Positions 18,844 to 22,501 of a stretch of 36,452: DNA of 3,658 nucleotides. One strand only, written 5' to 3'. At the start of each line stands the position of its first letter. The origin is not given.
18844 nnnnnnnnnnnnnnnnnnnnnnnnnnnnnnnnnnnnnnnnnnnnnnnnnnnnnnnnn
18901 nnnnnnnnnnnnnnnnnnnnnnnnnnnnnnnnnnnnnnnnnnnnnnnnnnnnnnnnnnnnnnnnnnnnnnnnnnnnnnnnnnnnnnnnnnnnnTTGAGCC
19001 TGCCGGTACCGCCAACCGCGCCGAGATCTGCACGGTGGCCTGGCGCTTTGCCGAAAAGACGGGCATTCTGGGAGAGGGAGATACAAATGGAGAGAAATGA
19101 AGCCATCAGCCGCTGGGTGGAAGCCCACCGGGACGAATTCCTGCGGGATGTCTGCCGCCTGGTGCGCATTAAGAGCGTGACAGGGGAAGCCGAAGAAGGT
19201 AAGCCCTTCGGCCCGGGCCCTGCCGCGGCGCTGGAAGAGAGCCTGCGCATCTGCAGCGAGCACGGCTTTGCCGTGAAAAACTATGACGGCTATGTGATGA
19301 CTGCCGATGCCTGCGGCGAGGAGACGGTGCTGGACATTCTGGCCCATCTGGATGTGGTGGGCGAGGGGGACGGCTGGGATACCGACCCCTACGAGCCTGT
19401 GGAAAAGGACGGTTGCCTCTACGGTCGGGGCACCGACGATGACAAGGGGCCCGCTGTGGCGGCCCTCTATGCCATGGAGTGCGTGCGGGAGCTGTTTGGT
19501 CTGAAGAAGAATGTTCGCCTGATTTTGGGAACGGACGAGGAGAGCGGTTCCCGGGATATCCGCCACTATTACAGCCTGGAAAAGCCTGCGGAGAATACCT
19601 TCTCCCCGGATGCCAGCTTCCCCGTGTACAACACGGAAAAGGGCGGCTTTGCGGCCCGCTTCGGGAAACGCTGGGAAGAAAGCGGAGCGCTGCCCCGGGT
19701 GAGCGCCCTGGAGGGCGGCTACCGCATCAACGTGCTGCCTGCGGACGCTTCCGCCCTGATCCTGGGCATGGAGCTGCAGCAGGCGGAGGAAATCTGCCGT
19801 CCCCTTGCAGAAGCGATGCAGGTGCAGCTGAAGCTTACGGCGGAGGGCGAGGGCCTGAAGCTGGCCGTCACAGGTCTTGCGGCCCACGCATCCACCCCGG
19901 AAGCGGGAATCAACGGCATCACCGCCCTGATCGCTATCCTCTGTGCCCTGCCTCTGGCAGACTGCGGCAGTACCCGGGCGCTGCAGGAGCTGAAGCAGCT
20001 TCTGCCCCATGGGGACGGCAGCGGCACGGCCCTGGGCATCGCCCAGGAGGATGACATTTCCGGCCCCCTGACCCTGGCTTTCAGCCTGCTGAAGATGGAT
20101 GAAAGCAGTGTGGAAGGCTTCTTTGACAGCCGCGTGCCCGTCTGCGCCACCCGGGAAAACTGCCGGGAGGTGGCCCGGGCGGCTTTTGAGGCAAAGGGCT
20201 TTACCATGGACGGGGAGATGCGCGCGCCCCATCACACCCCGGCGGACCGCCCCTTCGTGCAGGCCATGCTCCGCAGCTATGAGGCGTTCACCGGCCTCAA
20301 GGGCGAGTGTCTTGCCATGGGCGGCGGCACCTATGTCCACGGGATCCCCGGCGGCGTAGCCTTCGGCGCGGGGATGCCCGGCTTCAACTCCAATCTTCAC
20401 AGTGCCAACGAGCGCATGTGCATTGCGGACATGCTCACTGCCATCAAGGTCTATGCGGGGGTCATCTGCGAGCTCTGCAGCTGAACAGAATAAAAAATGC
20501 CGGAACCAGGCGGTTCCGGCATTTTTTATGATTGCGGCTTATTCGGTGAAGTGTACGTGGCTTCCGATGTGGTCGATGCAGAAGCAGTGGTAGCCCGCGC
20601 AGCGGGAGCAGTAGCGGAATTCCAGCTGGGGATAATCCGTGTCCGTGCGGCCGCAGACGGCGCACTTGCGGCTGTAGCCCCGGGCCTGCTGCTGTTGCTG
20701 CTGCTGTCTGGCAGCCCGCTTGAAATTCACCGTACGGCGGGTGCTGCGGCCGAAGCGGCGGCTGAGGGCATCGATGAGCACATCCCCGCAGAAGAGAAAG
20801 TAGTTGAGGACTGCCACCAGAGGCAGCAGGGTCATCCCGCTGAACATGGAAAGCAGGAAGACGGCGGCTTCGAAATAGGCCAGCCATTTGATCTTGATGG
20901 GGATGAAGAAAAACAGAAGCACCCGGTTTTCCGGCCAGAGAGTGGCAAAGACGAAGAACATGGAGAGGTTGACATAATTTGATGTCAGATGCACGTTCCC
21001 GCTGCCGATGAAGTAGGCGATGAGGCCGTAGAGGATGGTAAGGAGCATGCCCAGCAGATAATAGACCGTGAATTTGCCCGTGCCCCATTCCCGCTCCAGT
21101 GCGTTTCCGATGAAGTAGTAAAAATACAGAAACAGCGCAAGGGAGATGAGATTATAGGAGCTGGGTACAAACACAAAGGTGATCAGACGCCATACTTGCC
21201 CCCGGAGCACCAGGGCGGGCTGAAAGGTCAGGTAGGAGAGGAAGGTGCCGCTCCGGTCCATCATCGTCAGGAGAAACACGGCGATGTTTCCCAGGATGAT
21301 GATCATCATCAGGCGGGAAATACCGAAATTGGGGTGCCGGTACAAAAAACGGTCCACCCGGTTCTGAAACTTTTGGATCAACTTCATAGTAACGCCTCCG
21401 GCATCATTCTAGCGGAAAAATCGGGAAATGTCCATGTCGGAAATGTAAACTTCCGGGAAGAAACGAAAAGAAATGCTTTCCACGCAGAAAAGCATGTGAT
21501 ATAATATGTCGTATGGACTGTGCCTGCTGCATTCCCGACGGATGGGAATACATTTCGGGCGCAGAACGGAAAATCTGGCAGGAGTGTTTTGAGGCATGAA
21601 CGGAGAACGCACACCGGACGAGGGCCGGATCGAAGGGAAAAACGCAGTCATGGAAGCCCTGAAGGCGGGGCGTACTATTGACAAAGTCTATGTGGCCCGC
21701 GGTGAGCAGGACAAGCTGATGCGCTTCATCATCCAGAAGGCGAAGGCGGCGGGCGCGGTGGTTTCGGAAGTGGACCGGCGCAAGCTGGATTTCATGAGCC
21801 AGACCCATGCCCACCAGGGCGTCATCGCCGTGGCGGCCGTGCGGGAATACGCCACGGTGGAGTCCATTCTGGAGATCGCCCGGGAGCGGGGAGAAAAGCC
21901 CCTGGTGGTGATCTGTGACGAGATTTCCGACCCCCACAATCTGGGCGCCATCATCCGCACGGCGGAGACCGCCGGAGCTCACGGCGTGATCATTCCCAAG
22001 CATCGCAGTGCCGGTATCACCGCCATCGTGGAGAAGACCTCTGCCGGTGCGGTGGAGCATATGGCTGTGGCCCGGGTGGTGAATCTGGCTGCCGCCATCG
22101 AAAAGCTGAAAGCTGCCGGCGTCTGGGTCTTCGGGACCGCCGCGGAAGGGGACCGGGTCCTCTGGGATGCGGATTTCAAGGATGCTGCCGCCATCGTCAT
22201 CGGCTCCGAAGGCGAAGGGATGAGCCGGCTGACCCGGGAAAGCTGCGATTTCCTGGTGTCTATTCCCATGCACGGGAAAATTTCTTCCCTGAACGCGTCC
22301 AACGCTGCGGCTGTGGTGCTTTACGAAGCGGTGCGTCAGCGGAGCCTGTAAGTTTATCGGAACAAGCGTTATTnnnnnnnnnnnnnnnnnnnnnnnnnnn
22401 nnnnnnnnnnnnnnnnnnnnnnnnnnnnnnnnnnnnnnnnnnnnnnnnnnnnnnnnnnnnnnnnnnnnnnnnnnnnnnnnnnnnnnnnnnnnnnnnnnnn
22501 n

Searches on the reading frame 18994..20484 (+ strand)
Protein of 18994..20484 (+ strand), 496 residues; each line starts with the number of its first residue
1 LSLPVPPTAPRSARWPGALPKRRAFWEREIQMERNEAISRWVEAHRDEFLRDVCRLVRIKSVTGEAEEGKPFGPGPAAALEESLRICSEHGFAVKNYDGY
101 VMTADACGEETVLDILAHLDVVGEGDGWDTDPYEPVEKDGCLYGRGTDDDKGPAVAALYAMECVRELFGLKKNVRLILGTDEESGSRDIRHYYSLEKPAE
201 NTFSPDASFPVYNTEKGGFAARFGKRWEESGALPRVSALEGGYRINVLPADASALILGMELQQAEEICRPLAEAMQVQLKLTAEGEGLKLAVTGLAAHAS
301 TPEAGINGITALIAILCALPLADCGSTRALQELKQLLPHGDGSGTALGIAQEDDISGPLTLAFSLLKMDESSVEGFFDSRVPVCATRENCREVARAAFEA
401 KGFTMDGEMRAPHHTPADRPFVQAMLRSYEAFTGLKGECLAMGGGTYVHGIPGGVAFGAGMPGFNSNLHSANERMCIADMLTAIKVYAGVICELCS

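Call 9: search_protein_families(library=pfam, proteins=[window:18994-20484:+], max_evalue=0.001)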
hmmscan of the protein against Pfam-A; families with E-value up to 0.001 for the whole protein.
window:18994-20484:+ (496 aa): 2 families
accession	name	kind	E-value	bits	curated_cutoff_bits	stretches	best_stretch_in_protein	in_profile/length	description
PF01546.33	Peptidase_M20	-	3.2e-27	96.2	24.6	1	117-491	4-204/206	Peptidase family M20/M25/M40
PF07687.19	M20_dimer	-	7.9e-05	23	21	0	288-322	9-43/107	Peptidase dimerisation domain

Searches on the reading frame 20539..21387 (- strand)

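Call 9: search_protein_families(library=pfam, proteins=[window:20539-21387:-], max_evalue=0.001)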
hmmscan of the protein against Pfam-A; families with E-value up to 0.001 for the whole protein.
window:20539-21387:- (282 aa): 1 family
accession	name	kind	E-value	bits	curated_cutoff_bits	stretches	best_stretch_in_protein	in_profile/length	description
PF01694.28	Rhomboid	-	0.00021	22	22.6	1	62-179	1-116/143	Rhomboid domain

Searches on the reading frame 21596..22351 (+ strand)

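Call 9: search_protein_families(library=pfam, proteins=[window:21596-22351:+], max_evalue=0.001)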
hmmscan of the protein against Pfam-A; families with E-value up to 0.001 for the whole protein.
window:21596-22351:+ (251 aa): 4 families
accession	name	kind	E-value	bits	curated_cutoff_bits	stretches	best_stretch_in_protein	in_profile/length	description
PF00588.24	SpoU_methylase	-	2.3e-43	148.1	29.7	1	103-243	2-142/142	SpoU rRNA Methylase family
PF08032.17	SpoU_sub_bind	-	5.2e-20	72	22.8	1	12-85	2-75/76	RNA 2'-O ribose methyltransferase substrate binding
PF02225.27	PA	-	0.0001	22.8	23.9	0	115-139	38-62/95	PA domain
PF22435.1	MRM3-like_sub_bind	-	0.00041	21.1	27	1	12-78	24-84/84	MRM3-like substrate binding domain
